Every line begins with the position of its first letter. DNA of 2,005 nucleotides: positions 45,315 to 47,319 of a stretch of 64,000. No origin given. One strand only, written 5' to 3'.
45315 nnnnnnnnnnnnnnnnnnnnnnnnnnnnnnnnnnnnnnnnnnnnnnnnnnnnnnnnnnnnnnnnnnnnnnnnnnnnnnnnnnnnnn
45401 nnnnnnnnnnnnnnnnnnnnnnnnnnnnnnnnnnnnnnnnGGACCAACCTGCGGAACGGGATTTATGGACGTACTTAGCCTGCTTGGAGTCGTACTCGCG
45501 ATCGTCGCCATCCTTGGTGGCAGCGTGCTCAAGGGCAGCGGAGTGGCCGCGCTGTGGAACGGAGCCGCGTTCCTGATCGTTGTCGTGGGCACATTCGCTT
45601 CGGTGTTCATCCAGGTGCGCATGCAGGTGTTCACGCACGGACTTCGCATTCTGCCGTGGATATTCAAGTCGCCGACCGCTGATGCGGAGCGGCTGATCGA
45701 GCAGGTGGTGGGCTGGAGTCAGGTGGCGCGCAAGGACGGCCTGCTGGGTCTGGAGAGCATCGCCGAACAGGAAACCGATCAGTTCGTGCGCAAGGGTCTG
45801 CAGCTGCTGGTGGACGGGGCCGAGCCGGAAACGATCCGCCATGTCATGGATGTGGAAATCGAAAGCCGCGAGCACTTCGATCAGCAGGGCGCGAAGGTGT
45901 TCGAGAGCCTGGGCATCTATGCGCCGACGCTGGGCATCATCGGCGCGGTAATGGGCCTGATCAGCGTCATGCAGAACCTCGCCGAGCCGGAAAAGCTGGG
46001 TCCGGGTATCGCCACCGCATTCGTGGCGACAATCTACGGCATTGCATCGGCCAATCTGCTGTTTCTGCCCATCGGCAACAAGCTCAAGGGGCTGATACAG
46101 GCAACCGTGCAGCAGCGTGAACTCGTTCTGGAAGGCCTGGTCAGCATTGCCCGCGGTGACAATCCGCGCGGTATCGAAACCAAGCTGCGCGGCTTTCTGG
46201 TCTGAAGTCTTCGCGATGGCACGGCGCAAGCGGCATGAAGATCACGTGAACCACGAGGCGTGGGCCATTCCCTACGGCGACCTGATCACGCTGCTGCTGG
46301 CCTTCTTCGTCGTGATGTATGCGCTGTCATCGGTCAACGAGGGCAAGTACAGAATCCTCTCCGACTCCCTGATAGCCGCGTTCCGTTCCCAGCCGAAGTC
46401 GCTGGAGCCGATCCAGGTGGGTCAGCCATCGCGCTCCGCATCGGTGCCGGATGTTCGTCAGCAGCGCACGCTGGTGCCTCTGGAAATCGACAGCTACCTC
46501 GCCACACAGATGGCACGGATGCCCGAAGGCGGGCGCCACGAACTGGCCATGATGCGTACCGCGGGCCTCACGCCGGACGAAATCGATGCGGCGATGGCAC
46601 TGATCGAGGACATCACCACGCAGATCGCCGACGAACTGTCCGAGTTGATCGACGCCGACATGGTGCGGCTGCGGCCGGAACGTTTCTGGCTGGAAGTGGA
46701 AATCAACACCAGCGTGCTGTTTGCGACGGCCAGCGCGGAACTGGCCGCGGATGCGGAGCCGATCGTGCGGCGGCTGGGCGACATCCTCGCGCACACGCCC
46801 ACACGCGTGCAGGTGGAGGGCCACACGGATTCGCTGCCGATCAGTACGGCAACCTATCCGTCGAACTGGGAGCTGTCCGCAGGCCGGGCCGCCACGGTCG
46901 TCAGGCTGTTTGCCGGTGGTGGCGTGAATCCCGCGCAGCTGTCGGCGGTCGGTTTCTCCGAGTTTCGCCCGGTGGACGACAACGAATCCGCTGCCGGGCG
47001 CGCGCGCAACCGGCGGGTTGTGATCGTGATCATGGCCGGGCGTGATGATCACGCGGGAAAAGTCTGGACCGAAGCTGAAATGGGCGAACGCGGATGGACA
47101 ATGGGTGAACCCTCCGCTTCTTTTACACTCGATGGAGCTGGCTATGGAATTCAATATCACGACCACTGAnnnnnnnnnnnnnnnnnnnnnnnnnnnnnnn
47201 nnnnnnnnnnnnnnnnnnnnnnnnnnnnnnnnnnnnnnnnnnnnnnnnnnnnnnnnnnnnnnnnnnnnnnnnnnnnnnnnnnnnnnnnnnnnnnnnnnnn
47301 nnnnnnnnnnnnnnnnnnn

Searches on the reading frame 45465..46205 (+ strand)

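Call 6: search_protein_families(library=pfam, proteins=[window:45465-46205:+])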
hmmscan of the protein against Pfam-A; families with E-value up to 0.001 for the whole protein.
window:45465-46205:+ (246 aa): 2 families
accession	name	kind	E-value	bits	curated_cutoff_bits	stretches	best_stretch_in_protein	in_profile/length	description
PF01618.21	MotA_ExbB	-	1.3e-33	115.9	22.9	1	101-219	3-126/127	MotA/TolQ/ExbB proton channel family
PF20560.3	MotA_N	-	6.9e-06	26.6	27.3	1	7-80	2-76/91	Motility protein A N-terminal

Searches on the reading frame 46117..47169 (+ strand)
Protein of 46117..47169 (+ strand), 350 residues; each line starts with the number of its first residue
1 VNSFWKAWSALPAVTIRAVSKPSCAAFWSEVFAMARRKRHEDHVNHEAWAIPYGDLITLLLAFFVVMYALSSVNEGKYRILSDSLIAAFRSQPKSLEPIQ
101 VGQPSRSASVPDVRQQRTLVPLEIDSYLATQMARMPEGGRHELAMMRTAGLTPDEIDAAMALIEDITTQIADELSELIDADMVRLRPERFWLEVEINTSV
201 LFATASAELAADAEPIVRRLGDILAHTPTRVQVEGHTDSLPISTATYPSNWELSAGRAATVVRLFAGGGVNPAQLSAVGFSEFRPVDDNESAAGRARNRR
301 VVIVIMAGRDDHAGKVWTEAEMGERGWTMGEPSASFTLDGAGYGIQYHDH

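Call 19: search_protein_families(library=pfam, proteins=[window:46117-47169:+])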
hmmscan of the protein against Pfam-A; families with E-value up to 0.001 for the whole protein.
window:46117-47169:+ (350 aa): 2 families
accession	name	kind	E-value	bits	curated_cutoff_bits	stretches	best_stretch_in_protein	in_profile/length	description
PF13677.11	MotB_plug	-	1.6e-19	69.6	24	1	36-89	1-58/58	Membrane MotB of proton-channel complex MotA/MotB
PF00691.25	OmpA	-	1.5e-16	61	27.2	1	201-299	1-98/98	OmpA family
